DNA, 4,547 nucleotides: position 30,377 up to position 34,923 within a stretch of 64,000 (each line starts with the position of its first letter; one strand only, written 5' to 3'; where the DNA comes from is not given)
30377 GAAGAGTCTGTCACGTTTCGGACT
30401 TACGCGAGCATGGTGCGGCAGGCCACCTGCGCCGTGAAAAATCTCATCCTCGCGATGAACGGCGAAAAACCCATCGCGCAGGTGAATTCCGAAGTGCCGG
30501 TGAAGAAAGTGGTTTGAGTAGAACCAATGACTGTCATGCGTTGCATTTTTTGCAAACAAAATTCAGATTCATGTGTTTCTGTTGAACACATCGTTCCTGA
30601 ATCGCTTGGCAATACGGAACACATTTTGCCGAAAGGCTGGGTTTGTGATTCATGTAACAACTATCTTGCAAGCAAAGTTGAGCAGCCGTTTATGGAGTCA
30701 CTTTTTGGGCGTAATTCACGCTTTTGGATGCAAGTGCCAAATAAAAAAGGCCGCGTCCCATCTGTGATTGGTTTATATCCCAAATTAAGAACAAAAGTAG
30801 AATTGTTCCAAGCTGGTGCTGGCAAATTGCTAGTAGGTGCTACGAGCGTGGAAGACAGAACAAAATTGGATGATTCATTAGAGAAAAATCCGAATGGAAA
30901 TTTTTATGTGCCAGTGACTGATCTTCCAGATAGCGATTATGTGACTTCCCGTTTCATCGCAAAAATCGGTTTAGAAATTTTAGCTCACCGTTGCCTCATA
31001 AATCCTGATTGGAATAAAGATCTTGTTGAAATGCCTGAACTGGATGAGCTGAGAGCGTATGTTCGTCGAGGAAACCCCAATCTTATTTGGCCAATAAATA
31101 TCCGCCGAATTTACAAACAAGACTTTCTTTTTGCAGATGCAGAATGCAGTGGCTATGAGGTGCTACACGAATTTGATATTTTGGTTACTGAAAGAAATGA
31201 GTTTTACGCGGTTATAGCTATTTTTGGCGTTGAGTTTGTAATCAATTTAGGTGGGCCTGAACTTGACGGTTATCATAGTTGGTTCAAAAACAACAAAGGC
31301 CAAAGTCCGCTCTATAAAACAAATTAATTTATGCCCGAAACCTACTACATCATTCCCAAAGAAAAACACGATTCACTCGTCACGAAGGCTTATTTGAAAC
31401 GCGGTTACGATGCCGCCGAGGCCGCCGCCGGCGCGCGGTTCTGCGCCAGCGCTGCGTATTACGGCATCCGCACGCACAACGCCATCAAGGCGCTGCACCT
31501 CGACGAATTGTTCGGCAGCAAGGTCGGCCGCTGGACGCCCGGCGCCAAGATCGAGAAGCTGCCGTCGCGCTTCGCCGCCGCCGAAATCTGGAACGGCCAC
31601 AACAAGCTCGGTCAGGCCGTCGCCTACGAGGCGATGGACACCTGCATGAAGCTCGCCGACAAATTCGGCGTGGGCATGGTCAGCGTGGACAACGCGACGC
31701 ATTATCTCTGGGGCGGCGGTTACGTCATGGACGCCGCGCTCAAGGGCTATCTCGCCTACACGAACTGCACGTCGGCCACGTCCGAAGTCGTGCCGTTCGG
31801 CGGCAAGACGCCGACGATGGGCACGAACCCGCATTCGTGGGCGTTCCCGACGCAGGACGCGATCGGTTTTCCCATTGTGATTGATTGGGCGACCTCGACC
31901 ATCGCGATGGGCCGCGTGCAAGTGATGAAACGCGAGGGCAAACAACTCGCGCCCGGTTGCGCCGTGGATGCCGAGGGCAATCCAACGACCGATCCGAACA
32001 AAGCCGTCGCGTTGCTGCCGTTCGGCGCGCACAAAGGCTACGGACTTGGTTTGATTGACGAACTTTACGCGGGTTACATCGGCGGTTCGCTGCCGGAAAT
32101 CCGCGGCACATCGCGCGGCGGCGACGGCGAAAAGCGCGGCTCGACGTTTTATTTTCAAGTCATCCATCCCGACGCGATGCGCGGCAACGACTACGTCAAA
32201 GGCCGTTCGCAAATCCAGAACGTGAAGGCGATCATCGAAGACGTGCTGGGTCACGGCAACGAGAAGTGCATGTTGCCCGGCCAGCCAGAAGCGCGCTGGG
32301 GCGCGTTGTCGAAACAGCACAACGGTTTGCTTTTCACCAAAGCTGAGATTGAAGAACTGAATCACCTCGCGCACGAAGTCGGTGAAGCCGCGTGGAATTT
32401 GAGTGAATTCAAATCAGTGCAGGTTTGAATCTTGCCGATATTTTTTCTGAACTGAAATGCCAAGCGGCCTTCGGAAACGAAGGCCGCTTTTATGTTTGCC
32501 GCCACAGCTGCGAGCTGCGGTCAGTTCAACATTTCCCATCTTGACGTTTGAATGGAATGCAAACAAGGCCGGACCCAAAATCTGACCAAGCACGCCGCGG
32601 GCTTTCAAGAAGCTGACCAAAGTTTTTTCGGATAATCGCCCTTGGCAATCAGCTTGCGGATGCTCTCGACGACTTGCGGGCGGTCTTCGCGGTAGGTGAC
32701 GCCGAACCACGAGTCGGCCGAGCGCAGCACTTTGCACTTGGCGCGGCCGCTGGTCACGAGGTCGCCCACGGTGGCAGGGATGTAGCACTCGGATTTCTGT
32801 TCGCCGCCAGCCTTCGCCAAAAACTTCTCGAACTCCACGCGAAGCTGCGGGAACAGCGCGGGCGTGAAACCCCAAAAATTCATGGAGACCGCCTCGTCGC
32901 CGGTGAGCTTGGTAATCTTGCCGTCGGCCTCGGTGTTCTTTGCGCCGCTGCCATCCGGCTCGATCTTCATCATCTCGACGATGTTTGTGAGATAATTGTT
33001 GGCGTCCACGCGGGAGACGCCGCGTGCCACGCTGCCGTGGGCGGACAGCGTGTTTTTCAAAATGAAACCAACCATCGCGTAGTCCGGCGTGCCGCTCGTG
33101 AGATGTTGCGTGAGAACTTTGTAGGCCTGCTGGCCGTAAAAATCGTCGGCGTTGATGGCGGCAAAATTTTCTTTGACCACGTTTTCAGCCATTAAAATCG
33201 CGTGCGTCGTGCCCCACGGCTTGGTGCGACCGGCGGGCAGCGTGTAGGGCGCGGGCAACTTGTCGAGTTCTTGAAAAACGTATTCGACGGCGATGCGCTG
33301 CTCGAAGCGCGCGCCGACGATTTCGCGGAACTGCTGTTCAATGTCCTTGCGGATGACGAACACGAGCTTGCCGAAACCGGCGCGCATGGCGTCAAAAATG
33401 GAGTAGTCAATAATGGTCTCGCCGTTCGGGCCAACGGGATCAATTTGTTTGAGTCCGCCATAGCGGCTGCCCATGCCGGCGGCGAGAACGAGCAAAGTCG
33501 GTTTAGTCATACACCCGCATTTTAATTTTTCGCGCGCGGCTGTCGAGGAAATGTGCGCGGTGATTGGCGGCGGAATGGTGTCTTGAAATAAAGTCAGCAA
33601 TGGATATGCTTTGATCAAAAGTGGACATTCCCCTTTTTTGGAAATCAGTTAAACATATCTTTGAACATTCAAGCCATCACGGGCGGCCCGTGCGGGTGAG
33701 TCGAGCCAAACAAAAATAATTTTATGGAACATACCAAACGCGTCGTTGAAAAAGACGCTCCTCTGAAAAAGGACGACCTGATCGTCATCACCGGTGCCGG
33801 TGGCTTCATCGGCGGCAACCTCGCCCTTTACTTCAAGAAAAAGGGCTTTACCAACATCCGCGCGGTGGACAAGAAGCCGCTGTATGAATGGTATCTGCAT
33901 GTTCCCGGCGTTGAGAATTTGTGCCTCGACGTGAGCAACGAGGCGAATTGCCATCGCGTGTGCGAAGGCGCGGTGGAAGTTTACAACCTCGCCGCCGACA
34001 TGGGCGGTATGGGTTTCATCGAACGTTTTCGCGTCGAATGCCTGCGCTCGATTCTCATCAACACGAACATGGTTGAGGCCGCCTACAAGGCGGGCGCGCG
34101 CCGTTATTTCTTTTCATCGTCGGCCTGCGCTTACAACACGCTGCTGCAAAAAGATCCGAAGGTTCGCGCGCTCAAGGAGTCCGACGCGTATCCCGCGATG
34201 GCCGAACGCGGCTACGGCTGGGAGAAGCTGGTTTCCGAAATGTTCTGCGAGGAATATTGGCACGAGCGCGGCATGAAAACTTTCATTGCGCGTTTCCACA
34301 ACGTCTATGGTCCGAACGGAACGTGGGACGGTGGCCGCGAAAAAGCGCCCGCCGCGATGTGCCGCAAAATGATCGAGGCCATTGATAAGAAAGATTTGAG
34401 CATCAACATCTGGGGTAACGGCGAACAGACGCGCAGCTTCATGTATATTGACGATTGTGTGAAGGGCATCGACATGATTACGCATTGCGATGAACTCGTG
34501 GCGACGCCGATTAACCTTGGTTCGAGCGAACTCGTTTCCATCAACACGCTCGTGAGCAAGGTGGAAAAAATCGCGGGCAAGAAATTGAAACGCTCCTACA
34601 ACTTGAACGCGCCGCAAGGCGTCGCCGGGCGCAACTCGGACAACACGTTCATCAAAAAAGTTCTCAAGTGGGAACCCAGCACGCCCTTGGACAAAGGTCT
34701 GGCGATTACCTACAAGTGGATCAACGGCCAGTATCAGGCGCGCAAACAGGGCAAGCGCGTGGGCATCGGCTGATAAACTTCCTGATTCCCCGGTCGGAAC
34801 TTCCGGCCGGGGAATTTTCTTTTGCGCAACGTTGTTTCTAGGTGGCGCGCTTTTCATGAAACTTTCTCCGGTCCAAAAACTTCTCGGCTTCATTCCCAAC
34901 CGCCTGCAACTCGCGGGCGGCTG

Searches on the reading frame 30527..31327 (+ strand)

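Call 81: search_protein_families(library=pfam, proteins=[window:30527-31327:+], max_evalue=0.001)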
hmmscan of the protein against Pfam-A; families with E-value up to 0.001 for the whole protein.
window:30527-31327:+ (266 aa): 1 family
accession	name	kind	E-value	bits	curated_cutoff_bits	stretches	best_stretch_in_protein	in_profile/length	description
PF14279.12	HNH_5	-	1.5e-11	44.5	27.5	1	6-58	1-54/56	HNH endonuclease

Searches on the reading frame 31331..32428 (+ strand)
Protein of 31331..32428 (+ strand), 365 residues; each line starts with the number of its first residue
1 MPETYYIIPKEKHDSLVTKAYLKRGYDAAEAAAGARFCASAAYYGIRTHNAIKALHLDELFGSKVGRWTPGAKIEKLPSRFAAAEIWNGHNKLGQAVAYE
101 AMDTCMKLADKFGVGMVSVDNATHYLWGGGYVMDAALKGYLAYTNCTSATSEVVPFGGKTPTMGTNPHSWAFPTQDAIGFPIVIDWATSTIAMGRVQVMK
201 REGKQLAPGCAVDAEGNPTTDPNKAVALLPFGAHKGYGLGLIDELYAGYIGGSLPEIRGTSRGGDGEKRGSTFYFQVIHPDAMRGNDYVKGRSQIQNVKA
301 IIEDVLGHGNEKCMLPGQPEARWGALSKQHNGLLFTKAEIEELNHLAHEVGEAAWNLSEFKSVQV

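Call 81: search_protein_families(library=pfam, proteins=[window:31331-32428:+], max_evalue=0.001)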
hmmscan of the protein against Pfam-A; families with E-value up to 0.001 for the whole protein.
window:31331-32428:+ (365 aa): 1 family
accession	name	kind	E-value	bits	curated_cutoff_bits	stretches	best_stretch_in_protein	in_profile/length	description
PF02615.19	Ldh_2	-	8.1e-67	226.1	38.8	1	10-343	3-332/333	Malate/L-lactate dehydrogenase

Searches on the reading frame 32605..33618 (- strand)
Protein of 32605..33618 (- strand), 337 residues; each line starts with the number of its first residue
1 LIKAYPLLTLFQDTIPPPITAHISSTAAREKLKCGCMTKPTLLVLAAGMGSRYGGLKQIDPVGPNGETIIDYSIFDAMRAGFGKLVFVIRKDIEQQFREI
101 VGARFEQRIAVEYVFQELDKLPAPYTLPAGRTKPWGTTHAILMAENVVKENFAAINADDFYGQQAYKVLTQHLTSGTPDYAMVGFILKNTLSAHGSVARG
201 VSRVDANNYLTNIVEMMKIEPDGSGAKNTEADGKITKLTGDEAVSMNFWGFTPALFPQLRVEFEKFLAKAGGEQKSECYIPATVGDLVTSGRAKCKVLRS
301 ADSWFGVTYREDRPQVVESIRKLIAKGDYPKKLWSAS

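Call 81: search_protein_families(library=pfam, proteins=[window:32605-33618:-], max_evalue=0.001)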
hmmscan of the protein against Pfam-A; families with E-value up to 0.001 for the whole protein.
window:32605-33618:- (337 aa): 2 families
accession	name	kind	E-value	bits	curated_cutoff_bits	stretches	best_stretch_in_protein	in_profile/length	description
PF00483.29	NTP_transferase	-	3.6e-07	30.5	21.2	1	44-200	4-152/245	Nucleotidyl transferase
PF12804.13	NTP_transf_3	-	9.4e-05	23.1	27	1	43-96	2-54/160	MobA-like NTP transferase domain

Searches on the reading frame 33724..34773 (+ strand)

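Call 81: search_protein_families(library=pfam, proteins=[window:33724-34773:+], max_evalue=0.001)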
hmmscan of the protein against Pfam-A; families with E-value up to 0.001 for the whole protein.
window:33724-34773:+ (349 aa): 5 families
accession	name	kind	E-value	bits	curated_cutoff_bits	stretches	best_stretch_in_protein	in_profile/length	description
PF01370.27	Epimerase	-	4.5e-36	124.9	20.9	1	20-265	1-239/240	NAD dependent epimerase/dehydratase family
PF16363.11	GDP_Man_Dehyd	-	1.6e-20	74.2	27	1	22-327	2-330/332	GDP-mannose 4,6 dehydratase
PF01073.25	3Beta_HSD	-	2.5e-07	30.4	22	1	21-198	1-185/280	3-beta hydroxysteroid dehydrogenase/isomerase family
PF05368.20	NmrA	-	2.9e-07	30.8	27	1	17-147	2-121/298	NmrA-like family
PF13460.12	NAD_binding_10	-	0.00028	21.2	27.2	1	24-143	1-108/184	NAD(P)H-binding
